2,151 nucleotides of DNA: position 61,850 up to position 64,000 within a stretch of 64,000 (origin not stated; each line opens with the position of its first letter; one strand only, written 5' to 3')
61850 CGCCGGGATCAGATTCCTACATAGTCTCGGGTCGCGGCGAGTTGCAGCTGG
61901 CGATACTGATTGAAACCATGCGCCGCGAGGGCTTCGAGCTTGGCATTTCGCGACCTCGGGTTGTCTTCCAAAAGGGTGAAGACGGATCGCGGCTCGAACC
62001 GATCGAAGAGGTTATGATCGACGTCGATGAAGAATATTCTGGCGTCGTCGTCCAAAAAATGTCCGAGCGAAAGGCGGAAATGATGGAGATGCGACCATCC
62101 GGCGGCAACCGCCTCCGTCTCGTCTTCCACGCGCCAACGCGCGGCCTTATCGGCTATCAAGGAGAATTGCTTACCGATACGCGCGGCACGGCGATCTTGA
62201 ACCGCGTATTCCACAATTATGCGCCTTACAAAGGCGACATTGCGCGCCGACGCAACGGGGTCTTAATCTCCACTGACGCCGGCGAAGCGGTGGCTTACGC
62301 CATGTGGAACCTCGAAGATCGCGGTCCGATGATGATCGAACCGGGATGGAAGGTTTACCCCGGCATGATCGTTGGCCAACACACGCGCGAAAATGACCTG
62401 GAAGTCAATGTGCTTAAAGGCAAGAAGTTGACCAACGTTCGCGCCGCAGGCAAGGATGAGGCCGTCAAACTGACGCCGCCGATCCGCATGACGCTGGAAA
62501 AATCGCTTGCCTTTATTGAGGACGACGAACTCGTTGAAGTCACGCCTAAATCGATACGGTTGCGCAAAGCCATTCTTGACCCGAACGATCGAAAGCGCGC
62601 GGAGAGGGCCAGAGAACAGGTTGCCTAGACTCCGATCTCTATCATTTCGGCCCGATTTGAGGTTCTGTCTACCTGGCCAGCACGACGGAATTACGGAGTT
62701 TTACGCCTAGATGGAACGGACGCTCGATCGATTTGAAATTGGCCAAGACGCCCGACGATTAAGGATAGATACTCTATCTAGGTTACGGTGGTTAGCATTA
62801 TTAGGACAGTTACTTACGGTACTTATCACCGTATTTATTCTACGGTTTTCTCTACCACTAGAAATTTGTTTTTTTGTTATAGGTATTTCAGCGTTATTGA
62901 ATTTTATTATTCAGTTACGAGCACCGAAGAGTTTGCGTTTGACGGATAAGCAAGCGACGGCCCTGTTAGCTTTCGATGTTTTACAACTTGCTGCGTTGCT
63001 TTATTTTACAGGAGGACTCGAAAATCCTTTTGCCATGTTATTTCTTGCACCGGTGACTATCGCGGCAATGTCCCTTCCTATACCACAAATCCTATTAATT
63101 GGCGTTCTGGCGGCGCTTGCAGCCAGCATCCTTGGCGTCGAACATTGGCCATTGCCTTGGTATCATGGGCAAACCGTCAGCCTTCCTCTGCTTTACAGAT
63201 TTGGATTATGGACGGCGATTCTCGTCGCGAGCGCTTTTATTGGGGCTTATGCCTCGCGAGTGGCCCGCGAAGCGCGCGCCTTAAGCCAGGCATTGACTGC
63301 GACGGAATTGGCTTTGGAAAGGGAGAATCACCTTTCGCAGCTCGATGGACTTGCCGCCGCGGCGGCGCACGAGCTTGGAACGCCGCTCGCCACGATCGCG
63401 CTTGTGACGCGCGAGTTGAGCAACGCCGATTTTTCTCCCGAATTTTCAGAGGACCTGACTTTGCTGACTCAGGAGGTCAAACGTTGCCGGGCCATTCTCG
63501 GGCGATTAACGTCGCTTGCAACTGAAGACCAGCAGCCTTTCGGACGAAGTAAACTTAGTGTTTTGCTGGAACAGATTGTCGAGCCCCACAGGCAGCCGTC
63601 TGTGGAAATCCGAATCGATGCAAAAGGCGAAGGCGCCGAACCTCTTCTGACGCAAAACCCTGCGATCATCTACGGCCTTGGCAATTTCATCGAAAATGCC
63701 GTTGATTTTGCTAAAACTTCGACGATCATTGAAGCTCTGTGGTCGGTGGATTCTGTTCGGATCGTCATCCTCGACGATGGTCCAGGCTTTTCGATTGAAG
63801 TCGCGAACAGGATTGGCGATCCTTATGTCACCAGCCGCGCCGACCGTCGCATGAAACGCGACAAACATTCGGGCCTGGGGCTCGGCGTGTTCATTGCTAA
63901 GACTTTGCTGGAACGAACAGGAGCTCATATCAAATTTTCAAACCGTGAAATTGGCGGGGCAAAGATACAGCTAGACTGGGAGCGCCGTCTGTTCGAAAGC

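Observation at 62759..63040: regB 5' end is synonymously recoded to an AT-rich, TTA-saturated sequence while the protein stays conserved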

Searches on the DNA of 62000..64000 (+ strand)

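Call 25: search_rna_families(source=window, start=62000, end=64000, threshold=evalue, max_evalue=1)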
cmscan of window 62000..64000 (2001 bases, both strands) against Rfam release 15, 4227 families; matches with E-value up to 1: 0.
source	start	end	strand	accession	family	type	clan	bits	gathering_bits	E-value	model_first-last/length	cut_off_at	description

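Call 59: search_dna_similar(query=window:62700-63120:+, collection=plasmids, mode=distant, max_rows=8)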
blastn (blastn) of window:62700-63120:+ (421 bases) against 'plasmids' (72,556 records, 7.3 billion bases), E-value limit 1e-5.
No match.

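Call 60: search_dna_similar(query=window:62700-63120:+, collection=phages, mode=distant, max_rows=8)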
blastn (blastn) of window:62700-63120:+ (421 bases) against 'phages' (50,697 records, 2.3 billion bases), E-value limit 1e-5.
No match.

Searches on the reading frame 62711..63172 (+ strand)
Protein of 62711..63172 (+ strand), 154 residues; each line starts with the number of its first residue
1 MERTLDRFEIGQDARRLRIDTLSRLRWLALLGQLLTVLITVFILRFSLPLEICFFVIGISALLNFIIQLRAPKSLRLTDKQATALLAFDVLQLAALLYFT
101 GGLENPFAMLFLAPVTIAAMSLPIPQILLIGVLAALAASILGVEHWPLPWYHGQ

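Call 22: find_homologous_proteins(query=window:62711-63172:+)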
Query seq(154 aa) (154 aa): 77 proteins with E <= 0.001 among 442 candidates.
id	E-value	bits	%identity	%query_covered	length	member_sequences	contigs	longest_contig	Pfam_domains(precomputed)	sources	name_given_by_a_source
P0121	1.9e-55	205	69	98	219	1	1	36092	-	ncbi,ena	-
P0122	7.4e-53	197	65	100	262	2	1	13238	PF25323.3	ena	-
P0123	1.9e-46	176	61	95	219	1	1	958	PF25323.3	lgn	-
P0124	7.0e-44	168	56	98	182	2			PF25323.3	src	-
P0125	5.1e-43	165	58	95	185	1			PF25323.3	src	-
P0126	1.2e-41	161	54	97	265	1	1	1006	PF25323.3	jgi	jgi:two-component system sensor histidine kinase RegB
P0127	1.3e-41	160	56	92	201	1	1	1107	PF25323.3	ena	-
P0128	1.2e-39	154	56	99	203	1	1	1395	-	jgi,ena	jgi:two-component system sensor histidine kinase RegB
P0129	1.7e-39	154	54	95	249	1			PF25323.3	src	-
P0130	2.5e-39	153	54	98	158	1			PF25323.3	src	-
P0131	1.3e-38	151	56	95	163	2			PF25323.3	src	-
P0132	1.3e-37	147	55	94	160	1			PF25323.3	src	-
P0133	4.7e-37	146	55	93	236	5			PF25323.3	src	-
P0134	1.1e-36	144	55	92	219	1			PF25323.3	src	-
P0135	1.2e-36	144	58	91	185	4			-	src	-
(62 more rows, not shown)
